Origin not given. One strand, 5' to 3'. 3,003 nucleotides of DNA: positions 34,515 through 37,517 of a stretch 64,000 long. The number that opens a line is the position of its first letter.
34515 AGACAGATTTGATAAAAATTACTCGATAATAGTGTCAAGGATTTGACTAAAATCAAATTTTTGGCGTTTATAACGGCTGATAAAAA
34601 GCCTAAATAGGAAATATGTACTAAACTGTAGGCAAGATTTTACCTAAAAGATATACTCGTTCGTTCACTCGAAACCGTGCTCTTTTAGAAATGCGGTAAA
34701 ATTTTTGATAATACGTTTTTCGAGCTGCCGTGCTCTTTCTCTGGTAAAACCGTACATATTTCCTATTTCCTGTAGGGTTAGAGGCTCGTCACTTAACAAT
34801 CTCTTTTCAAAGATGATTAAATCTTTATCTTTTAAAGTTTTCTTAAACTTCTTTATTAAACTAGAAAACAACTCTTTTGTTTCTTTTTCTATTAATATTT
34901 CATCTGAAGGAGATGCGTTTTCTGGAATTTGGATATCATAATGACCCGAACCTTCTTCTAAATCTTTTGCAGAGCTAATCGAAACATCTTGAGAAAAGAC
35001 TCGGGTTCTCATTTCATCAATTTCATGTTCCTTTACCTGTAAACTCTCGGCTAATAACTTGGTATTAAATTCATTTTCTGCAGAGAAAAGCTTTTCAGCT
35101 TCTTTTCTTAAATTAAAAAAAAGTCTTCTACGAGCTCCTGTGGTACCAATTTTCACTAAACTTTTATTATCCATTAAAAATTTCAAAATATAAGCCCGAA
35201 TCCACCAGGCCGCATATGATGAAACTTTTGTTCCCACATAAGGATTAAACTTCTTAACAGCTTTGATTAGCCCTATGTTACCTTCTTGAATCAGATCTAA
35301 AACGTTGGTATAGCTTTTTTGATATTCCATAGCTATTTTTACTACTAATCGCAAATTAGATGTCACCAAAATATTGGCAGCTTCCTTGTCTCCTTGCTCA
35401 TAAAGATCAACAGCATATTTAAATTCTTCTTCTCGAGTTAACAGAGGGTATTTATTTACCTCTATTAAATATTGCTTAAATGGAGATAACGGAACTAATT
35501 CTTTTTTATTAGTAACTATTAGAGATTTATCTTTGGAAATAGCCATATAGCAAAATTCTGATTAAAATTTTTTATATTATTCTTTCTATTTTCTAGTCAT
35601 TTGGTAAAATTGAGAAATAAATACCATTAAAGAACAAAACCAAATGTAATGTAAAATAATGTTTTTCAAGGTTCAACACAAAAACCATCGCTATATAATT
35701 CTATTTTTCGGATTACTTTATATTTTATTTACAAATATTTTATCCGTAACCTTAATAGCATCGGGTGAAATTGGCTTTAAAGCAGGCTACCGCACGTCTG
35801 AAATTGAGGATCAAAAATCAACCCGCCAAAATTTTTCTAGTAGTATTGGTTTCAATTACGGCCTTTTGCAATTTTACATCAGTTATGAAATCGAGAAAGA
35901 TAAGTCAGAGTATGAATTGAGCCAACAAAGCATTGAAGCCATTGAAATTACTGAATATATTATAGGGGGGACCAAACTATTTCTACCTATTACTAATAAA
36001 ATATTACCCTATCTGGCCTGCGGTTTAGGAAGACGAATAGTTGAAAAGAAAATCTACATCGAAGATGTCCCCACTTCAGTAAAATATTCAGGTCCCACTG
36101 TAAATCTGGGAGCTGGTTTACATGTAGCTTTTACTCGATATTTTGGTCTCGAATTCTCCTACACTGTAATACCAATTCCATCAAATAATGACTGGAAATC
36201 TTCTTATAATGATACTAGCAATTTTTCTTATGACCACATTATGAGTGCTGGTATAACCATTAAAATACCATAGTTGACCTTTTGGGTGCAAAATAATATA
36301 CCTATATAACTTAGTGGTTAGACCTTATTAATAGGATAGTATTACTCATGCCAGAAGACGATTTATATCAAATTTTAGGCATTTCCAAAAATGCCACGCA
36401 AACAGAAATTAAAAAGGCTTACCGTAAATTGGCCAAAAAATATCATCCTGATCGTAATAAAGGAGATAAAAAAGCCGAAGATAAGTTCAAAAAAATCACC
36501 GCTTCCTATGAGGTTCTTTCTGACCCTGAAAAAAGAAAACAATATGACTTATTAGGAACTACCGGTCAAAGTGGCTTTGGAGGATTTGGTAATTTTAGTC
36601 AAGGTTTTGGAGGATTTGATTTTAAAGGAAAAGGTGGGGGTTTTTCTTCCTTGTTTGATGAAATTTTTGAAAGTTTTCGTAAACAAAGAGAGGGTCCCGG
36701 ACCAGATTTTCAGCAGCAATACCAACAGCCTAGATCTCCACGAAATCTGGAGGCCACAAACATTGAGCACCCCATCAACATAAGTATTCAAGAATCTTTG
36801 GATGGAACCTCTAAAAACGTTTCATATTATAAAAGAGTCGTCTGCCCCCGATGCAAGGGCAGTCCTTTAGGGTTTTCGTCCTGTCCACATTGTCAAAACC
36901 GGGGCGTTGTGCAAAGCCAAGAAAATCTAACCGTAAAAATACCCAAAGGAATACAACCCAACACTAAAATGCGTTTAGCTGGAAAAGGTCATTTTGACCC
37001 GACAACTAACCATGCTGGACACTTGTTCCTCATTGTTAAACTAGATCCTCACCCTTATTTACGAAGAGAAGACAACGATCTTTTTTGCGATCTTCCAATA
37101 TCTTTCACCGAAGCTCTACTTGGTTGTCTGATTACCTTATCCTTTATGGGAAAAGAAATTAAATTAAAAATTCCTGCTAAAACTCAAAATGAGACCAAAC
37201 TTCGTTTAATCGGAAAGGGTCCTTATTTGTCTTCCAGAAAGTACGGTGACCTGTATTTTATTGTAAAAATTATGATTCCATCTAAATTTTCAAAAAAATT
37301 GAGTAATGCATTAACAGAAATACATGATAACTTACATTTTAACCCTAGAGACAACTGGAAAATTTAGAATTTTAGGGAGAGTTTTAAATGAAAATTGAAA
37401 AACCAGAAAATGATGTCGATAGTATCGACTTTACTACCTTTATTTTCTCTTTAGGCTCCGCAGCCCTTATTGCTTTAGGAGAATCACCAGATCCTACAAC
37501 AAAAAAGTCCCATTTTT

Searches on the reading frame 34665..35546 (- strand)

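Call 51: search_protein_families(library=pfam, proteins=[window:34665-35546:-], max_evalue=0.0001)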
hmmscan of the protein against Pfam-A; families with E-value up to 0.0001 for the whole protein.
window:34665-35546:- (293 aa): 3 families
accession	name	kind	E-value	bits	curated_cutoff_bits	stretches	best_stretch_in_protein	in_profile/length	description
PF04542.20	Sigma70_r2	-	3.3e-17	62.5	24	1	60-128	1-69/71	Sigma-70 region 2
PF04545.22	Sigma70_r4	-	7.9e-09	35.3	24.1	1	237-281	4-46/50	Sigma-70, region 4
PF00140.25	Sigma70_r1_2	-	7.9e-07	29.4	22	1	22-46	2-26/34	Sigma-70 factor, region 1.2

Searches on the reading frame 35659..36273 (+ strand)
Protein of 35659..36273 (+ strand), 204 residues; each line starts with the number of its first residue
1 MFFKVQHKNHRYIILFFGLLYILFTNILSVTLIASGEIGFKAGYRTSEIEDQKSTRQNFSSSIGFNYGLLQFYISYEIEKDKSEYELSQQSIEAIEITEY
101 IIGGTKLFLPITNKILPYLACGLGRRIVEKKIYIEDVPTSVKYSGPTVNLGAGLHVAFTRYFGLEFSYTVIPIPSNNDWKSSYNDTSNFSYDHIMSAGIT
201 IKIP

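Call 52: search_protein_families(library=pfam, proteins=[window:35659-36273:+], max_evalue=0.0001)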
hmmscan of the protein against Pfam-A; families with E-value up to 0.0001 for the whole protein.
window:35659-36273:+ (204 aa): 1 family
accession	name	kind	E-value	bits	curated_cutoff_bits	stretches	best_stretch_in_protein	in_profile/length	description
PF13505.12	OMP_b-brl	-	7.4e-05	23.4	28.7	0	38-179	46-163/175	Outer membrane protein beta-barrel domain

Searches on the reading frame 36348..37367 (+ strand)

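Call 52: search_protein_families(library=pfam, proteins=[window:36348-37367:+], max_evalue=0.0001)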
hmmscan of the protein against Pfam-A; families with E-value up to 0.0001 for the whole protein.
window:36348-37367:+ (339 aa): 2 families
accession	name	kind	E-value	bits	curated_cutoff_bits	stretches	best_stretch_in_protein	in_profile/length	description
PF01556.23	DnaJ_C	-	4.5e-37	127.9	26.6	1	139-311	1-152/152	DnaJ C terminal domain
PF00226.36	DnaJ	-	3e-29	101.4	27.8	1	5-67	1-63/63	DnaJ domain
